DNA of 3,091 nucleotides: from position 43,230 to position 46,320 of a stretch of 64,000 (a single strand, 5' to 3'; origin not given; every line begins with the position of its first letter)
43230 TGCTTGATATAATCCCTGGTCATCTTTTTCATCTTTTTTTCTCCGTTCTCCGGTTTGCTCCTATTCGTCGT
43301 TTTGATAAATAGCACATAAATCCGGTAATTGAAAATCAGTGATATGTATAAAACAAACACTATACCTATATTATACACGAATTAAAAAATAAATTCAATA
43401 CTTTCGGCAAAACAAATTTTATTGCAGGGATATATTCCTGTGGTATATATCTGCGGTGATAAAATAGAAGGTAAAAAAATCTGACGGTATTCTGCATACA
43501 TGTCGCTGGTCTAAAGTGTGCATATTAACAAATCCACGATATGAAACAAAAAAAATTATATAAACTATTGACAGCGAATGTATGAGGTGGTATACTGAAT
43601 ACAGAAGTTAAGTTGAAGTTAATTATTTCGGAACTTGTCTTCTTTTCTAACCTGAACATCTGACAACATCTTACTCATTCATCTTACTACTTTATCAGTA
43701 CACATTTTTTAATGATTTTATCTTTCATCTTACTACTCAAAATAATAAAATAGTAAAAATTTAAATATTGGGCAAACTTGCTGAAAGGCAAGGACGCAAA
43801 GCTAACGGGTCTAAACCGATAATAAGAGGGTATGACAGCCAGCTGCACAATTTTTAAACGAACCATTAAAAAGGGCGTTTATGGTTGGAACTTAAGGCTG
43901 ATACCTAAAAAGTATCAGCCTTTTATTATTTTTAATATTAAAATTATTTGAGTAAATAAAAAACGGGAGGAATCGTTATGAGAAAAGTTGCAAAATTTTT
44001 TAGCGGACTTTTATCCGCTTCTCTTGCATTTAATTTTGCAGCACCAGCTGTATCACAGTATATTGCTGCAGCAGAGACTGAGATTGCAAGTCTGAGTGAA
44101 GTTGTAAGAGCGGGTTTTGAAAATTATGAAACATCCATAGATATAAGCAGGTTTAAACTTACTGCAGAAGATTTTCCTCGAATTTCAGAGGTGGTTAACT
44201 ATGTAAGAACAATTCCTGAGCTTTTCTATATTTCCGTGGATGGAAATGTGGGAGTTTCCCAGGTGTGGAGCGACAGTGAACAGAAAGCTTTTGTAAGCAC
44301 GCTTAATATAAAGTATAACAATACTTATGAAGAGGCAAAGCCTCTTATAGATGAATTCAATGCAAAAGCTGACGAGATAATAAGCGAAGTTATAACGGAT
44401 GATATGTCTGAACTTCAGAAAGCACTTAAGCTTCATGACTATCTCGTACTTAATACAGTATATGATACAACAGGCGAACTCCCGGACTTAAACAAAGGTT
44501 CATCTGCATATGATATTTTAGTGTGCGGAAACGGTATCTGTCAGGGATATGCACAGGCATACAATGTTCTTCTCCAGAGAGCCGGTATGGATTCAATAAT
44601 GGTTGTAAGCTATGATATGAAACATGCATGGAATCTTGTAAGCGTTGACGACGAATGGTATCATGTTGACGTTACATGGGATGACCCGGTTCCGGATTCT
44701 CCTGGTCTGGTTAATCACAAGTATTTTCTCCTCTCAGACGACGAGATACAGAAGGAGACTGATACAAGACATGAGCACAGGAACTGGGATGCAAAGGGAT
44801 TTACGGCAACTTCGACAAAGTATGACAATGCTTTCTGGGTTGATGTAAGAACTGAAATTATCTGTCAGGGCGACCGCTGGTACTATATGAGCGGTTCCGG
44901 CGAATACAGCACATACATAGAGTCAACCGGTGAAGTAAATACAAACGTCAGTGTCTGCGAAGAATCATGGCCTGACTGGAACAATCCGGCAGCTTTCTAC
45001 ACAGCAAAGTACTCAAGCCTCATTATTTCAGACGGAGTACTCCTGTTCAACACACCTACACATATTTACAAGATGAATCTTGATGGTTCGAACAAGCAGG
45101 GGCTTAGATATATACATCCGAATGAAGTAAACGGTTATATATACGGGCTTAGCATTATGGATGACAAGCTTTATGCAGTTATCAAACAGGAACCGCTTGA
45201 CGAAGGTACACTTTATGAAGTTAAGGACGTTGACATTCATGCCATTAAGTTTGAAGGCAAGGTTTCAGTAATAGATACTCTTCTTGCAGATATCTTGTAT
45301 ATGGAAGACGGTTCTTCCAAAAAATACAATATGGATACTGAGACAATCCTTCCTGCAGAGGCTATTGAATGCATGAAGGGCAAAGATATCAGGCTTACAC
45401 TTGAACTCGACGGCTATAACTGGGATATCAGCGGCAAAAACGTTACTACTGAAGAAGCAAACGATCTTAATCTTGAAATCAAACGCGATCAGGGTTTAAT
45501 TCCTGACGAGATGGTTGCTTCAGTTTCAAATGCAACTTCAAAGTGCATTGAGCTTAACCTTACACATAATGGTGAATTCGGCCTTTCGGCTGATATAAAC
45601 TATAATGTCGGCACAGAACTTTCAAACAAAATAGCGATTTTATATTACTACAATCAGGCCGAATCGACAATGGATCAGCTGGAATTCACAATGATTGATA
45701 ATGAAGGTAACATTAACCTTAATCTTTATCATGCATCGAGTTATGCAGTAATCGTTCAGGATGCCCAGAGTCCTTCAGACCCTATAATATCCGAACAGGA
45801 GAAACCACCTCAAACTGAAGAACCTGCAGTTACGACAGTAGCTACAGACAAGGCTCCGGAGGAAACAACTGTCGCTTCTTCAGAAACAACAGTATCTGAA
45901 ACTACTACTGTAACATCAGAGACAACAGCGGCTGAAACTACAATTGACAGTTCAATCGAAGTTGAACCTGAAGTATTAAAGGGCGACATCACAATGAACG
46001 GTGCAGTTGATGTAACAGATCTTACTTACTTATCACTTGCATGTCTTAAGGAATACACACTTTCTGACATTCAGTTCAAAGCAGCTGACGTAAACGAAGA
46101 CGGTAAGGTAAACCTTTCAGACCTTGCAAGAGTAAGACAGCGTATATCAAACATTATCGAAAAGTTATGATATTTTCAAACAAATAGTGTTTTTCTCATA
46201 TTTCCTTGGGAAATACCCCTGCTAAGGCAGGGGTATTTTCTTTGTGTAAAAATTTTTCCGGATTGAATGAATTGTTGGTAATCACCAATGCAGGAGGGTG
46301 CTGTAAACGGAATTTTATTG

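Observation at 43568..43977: c-di-GMP-I (GEMM) riboswitch controlling a dockerin-bearing transglutaminase-like protein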

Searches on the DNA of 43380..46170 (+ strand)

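Call 11: search_rna_families(source=window, start=43380, end=44000, threshold=evalue, max_evalue=5)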
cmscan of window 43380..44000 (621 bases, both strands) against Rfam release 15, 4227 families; matches with E-value up to 5: 6.
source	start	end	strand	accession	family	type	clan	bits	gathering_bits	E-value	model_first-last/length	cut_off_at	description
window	43761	43850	+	RF01051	c-di-GMP-I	Cis-reg; riboswitch;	CL00126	71.8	35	4e-14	1-87/87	no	c-di-GMP-I riboswitch aptamer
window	43894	43953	-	RF02844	RefA9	Gene; antisense;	-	25.2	49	0.14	1-64/64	no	Enterococcus sRNA A9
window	43895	43945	-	RF00630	P26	Gene;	-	23.5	36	0.015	1-66/66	no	Pseudomonas sRNA P26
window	43856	43941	-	RF00616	LhrC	Gene; sRNA;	CL00114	22.2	110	0.68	1-111/111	no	Listeria LhrC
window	43895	43970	+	RF01749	pan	Cis-reg;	-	21.4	36.2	0.34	1-92/92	no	pan motif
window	43730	43799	+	RF02582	tsr33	Gene; sRNA;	-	21.1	109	3.5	1-85/85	no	S. aureus tsr33 small RNA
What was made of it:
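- On c-di-GMP-I riboswitch (GEMM-I, Rfam RF01051): Variant families of the same clan scored lower (call 11).
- Closest known: COG1305 transglutaminase-like genes behind tandem c-di-GMP-I riboswitches in Bacillota. Different: Here there is a single aptamer per gene, with no second aptamer in the leader (call 11).
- Rfam's variant families in the same clan scored lower (call 11).
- Tried and rejected: A permissive Rfam scan of 43380-44000 found only one c-di-GMP-I match (call 11). Only sub-threshold matches centred on the terminator hairpin turned up (RefA9, P26, LhrC, pan, tsr33; call 11).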

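Call 19: search_rna_families(sources=[L002, L003, L004, L005, L006, L007, L008, L009, L010, L011, L012, L013, L014, L015, L016, L017], threshold=gathering, show_alignments=0)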
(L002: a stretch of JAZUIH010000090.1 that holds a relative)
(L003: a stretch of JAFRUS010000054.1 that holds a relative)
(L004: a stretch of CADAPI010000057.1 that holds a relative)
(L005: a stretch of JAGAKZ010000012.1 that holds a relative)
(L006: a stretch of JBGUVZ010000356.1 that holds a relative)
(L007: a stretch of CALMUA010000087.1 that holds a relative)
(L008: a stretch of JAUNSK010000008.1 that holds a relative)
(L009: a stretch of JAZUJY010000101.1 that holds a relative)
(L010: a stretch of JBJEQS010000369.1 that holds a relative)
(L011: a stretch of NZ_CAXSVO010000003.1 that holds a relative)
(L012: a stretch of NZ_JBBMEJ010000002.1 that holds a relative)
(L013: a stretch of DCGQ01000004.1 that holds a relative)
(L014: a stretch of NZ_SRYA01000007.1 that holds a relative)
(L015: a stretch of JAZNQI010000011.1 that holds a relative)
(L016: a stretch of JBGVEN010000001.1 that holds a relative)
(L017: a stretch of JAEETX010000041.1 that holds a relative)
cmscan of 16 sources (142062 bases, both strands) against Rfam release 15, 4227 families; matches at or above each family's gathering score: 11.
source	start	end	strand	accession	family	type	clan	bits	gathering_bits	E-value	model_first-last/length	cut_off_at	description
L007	3786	3872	+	RF01051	c-di-GMP-I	Cis-reg; riboswitch;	CL00126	74.9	35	1.6e-12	1-87/87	no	c-di-GMP-I riboswitch aptamer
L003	6593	6680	+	RF01051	c-di-GMP-I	Cis-reg; riboswitch;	CL00126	74.6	35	1.8e-12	1-87/87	no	c-di-GMP-I riboswitch aptamer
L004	3788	3875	+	RF01051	c-di-GMP-I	Cis-reg; riboswitch;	CL00126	74.6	35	1.9e-12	1-87/87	no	c-di-GMP-I riboswitch aptamer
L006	2321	2408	+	RF01051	c-di-GMP-I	Cis-reg; riboswitch;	CL00126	74.6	35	1.8e-12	1-87/87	no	c-di-GMP-I riboswitch aptamer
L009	3772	3855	+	RF01051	c-di-GMP-I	Cis-reg; riboswitch;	CL00126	74.6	35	1.9e-12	1-87/87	no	c-di-GMP-I riboswitch aptamer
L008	3770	3853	+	RF01051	c-di-GMP-I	Cis-reg; riboswitch;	CL00126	74.5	35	2e-12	1-87/87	no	c-di-GMP-I riboswitch aptamer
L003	3786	3873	+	RF01051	c-di-GMP-I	Cis-reg; riboswitch;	CL00126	74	35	2.7e-12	1-87/87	no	c-di-GMP-I riboswitch aptamer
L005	3746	3829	+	RF01051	c-di-GMP-I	Cis-reg; riboswitch;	CL00126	73.4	35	3.8e-12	1-87/87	no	c-di-GMP-I riboswitch aptamer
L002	3789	3877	+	RF01051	c-di-GMP-I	Cis-reg; riboswitch;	CL00126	72.9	35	4.9e-12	1-87/87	no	c-di-GMP-I riboswitch aptamer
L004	6663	6750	+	RF01051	c-di-GMP-I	Cis-reg; riboswitch;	CL00126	71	35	1.4e-11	1-87/87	no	c-di-GMP-I riboswitch aptamer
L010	3021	3109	+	RF01051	c-di-GMP-I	Cis-reg; riboswitch;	CL00126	69.4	35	3.5e-11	1-87/87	no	c-di-GMP-I riboswitch aptamer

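Call 26: build_rna_model(alignment_id=A2, structure=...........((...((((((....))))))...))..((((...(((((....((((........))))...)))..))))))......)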
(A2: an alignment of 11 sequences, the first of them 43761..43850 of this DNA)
Model R1 built from alignment A2 (11 sequences, 91 columns); structure: as given.
model positions 87; base pairs 20; branch points 1; effective number of sequences 1.29; information 0.654 bits per position. Calibrated on 0.2 Mb of random sequence (short: E-values are rough).
structure used (alignment columns):
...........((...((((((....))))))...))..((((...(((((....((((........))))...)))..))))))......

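Call 28: search_with_rna_model(model_id=R1, sources=[L011, L012, L013, L014, L015, L016, L017, L018, L019, L020, L021, L022, L023, L024, L025, L026, L027, L028, L029, L030, L031, L032, L033, L034, L035, L036, L037, L038, L039, L040, L041, L042, L043, L044, L045, L046, L047, L048, L049, L050, L051, L052, L053, L054, L055, L056, L057, L058, L059, L060, L061, L062, L063, L064, L065, L066, L067, L068, L069, L070, L071, L072, L073, L074, L075, L076, L077, L078, L079, L002, L003, L004, L005, L006, L007, L008, L009, L010], max_evalue=0.01)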
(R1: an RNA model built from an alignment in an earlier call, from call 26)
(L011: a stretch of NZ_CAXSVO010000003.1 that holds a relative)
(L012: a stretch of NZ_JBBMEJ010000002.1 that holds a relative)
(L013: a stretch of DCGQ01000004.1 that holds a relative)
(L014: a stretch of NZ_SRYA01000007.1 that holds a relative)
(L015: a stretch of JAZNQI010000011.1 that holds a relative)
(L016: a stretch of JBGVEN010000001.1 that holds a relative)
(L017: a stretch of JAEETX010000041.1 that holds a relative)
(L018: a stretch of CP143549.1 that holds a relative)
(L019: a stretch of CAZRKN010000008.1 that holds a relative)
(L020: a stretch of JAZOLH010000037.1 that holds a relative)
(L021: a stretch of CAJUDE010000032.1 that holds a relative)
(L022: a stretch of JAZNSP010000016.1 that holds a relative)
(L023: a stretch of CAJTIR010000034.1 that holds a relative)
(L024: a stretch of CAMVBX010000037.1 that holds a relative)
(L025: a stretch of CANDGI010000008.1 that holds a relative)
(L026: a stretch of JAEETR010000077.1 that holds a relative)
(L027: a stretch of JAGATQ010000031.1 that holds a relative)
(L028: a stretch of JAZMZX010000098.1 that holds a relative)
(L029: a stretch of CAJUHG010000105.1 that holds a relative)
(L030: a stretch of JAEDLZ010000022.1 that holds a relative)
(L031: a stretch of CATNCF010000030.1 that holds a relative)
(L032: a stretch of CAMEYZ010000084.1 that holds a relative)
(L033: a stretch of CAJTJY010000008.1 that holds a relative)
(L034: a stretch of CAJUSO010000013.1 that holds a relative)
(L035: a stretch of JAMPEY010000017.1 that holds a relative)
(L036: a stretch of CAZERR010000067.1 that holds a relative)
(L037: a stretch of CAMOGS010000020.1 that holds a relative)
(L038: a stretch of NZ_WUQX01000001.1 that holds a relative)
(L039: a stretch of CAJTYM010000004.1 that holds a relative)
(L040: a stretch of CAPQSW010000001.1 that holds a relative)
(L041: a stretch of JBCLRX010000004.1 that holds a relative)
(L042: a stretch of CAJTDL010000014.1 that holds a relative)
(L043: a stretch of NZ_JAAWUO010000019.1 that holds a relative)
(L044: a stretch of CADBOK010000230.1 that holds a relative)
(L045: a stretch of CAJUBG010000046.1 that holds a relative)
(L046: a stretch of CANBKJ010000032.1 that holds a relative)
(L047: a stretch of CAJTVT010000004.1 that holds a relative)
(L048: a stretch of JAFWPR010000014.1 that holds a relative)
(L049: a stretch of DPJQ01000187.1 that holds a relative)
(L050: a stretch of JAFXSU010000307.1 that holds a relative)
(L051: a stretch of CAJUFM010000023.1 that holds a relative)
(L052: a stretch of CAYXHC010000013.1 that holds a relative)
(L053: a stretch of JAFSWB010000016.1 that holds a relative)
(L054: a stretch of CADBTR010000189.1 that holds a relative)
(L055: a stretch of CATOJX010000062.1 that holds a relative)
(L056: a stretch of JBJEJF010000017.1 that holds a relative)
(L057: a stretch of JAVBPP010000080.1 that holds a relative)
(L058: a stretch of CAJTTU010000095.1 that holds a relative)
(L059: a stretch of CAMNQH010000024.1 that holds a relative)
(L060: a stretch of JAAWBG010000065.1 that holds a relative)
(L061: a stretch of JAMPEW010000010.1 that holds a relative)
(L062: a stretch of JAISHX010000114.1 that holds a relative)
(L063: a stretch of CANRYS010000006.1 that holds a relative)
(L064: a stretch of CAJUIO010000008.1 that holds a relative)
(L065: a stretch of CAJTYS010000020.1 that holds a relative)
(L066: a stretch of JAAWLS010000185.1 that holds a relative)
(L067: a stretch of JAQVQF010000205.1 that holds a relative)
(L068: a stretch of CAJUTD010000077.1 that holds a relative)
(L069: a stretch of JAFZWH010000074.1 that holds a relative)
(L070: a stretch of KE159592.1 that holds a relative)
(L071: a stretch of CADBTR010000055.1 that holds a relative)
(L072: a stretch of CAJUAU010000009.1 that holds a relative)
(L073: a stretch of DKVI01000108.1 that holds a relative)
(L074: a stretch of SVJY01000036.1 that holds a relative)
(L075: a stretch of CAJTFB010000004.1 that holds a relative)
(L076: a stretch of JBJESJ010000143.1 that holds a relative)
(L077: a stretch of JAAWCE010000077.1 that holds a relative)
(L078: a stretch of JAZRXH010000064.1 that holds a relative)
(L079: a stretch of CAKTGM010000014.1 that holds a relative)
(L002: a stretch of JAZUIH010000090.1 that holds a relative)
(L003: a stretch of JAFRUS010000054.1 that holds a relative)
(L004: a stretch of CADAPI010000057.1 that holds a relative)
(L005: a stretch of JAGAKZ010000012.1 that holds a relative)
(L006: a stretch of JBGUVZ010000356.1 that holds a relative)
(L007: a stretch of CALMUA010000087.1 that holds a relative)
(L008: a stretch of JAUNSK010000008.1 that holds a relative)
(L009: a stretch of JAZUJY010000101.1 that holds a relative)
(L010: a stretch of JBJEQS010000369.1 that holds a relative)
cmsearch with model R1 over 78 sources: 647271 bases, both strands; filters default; matches with E-value up to 0.01: 11.
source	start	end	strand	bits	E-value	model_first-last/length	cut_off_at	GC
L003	3786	3873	+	109.3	7.3e-27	1-87/87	no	0.44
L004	3788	3875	+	109.1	8e-27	1-87/87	no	0.47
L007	3786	3872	+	106.5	4.2e-26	1-87/87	no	0.44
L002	3789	3877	+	105.6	7.3e-26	1-87/87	no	0.44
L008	3770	3853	+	104.6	1.4e-25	1-87/87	no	0.48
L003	6593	6680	+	102.8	4.5e-25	1-87/87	no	0.5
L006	2321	2408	+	102.8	4.5e-25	1-87/87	no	0.5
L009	3772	3855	+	102.8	4.5e-25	1-87/87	no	0.39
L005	3746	3829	+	101.8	8.3e-25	1-87/87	no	0.44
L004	6663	6750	+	100.4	2e-24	1-87/87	no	0.49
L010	3021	3109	+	79.7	1e-18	1-87/87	no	0.39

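Call 29: search_with_rna_model(model_id=R1, sources=[L080, L081, L082, L083, L084, L085, L086, L087, L088, L089, L090, L091, L092, L093, L094, L095, L096, L097, L098, L099, L100, L101, L102, L103, L104, L105, L106, L107, L108, L109, L110, L111, L112, L113, L114, L115, L116, L117, L118, L119, L120, L121, L122, L123, L124, L125, L126, L127, L128, L129, L130, L131, L132, L133, L134, L135, L136, L137, L138, L139, L140, L141, L142, L143, L144, L145, L146, L147, L148, L149, L150, L151, L152, L153, L154, L155, L156, L157, L158, L159, window], max_evalue=0.01)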
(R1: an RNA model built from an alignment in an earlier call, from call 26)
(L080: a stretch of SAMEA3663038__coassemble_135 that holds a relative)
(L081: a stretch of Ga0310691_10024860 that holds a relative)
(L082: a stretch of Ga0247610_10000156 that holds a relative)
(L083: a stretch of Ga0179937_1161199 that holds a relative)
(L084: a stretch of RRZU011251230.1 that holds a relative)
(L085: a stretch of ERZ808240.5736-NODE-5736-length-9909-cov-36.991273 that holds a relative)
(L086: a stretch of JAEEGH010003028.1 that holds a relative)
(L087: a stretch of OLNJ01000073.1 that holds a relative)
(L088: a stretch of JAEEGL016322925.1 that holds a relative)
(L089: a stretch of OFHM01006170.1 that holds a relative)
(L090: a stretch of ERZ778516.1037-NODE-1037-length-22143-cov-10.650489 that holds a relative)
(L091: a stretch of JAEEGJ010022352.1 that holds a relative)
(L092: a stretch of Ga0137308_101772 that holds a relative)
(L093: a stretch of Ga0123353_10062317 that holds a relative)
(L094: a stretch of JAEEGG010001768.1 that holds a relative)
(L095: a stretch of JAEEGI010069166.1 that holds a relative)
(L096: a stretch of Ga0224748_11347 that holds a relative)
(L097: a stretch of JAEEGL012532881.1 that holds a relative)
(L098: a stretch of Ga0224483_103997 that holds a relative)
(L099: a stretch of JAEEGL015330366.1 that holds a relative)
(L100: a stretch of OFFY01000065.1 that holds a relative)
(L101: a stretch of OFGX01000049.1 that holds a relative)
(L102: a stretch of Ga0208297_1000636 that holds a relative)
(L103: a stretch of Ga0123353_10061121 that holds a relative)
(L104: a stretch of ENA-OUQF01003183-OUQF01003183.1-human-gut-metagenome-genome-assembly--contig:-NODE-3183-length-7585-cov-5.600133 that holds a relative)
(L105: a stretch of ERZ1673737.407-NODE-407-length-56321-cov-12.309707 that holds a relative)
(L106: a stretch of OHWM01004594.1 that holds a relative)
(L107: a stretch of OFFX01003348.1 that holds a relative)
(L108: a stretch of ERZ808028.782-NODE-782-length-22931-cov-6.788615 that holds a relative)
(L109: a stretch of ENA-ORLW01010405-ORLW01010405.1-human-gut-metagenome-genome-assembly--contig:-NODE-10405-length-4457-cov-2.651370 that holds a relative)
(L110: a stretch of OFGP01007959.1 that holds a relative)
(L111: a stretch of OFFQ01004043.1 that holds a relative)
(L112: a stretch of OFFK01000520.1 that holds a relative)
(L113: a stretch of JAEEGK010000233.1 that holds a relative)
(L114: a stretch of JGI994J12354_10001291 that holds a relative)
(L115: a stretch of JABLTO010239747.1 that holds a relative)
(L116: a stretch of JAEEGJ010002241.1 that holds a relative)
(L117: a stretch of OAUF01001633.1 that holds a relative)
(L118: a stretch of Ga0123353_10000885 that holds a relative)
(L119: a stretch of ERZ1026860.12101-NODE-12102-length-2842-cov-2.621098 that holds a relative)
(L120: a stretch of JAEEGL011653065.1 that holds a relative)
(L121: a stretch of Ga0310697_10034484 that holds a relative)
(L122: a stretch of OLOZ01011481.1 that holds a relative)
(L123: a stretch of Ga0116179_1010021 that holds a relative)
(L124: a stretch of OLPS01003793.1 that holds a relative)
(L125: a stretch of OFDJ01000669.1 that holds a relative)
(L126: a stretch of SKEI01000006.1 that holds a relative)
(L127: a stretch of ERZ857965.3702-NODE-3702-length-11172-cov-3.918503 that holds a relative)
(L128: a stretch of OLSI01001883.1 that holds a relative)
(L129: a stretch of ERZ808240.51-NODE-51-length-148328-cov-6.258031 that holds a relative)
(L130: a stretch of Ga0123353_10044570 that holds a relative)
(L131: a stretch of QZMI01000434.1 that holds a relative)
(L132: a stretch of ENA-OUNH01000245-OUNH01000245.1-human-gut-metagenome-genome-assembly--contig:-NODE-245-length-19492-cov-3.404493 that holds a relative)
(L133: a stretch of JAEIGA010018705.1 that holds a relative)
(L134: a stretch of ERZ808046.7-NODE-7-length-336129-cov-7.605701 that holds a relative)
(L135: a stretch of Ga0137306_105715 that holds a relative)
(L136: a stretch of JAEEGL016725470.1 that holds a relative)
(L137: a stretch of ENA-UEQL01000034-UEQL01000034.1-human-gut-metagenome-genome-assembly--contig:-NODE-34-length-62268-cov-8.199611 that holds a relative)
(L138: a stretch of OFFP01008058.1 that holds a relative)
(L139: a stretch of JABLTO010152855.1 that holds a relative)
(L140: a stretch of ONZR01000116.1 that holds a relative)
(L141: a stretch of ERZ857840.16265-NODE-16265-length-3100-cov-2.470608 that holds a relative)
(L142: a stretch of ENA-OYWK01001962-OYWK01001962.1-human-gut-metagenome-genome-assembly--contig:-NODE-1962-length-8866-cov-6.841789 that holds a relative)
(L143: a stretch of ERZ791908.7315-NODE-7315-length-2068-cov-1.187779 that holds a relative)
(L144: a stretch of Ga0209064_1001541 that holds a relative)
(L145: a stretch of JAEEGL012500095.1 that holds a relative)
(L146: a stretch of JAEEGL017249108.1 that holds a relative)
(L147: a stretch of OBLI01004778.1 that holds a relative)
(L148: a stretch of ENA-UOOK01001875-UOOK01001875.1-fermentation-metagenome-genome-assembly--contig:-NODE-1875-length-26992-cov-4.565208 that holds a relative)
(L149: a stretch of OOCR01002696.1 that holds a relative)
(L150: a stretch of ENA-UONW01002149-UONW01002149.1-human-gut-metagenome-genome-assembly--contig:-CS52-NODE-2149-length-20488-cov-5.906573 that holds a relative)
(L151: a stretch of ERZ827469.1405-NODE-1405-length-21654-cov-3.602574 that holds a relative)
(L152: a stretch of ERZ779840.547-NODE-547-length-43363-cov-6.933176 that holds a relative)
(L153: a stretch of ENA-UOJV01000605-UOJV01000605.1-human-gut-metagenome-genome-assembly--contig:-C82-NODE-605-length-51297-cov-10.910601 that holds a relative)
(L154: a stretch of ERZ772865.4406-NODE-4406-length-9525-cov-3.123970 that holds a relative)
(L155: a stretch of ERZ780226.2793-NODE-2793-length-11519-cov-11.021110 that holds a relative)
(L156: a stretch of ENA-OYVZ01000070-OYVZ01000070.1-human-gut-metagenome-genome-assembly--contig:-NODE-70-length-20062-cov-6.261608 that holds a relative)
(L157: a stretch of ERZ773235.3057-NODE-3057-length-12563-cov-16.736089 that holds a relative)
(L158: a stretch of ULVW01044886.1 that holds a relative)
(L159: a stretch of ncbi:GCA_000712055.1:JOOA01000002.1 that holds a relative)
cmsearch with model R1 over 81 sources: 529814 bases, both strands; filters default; matches with E-value up to 0.01: 11.
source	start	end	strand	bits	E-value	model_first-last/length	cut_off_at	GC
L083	237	323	+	106.8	2.8e-26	1-87/87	no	0.43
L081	2120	2208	+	105.5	6.5e-26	1-87/87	no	0.46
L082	2305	2393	+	105.5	6.5e-26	1-87/87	no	0.46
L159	5786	5874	+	105.5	6.5e-26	1-87/87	no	0.46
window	43761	43850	+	103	3.2e-25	1-87/87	no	0.44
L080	2777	2869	+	99.7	2.6e-24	1-87/87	no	0.44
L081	4991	5078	+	98.3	6.3e-24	1-87/87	no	0.48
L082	5165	5252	+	98.3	6.3e-24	1-87/87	no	0.48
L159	8678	8765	+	96.7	1.7e-23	1-87/87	no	0.51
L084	274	358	+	87.4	6.1e-21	1-87/87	no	0.41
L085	2689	2785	+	70.4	3e-16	1-87/87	no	0.38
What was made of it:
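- The strict linkage of the aptamer to one gene family (calls 28, 29) points to cis control.
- Tried and rejected: About 140 loci with more distant homologues, including the dockerin-bearing L061, have no GEMM by my own model (calls 28, 29).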

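Call 61: search_with_rna_model(model_id=R1, sources=[window, L002, L003, L004, L005, L006, L007, L008, L009, L010, L080, L081, L083, L084, L085, L159], max_evalue=0.001, make_alignment=true)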
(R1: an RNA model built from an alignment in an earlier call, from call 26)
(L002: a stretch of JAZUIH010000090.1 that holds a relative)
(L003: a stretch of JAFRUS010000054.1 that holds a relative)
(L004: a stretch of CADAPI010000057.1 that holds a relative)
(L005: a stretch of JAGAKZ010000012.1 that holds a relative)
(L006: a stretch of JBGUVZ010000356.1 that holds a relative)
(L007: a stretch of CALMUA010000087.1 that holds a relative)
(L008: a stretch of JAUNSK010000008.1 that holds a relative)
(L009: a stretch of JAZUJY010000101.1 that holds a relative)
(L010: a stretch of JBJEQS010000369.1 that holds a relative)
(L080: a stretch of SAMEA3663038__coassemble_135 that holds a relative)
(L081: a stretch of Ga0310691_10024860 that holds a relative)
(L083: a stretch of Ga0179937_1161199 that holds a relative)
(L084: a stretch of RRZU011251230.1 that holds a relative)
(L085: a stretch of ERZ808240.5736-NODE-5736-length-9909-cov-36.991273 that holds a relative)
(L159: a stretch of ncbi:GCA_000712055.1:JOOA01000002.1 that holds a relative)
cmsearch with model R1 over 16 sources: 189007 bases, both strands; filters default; matches with E-value up to 0.001: 20.
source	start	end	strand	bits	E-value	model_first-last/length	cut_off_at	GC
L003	3786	3873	+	109.3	2.1e-27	1-87/87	no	0.44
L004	3788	3875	+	109.1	2.3e-27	1-87/87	no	0.47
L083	237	323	+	106.8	1e-26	1-87/87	no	0.43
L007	3786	3872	+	106.5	1.2e-26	1-87/87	no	0.44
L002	3789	3877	+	105.6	2.1e-26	1-87/87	no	0.44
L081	2120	2208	+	105.5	2.3e-26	1-87/87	no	0.46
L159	5786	5874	+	105.5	2.3e-26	1-87/87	no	0.46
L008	3770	3853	+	104.6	4.1e-26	1-87/87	no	0.48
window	43761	43850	+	103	1.2e-25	1-87/87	no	0.44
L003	6593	6680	+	102.8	1.3e-25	1-87/87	no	0.5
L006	2321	2408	+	102.8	1.3e-25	1-87/87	no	0.5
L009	3772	3855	+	102.8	1.3e-25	1-87/87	no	0.39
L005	3746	3829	+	101.8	2.4e-25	1-87/87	no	0.44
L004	6663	6750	+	100.4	5.9e-25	1-87/87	no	0.49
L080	2777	2869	+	99.7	9.1e-25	1-87/87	no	0.44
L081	4991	5078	+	98.3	2.3e-24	1-87/87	no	0.48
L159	8678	8765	+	96.7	6.2e-24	1-87/87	no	0.51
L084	274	358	+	87.4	2.2e-21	1-87/87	no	0.41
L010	3021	3109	+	79.7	3e-19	1-87/87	no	0.39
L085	2689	2785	+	70.4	1.1e-16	1-87/87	no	0.38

Alignment A4: 20 matches aligned to the model, 108 columns, each read 5' to 3' on its own strand. Consensus structure (alignment columns), stored with it:
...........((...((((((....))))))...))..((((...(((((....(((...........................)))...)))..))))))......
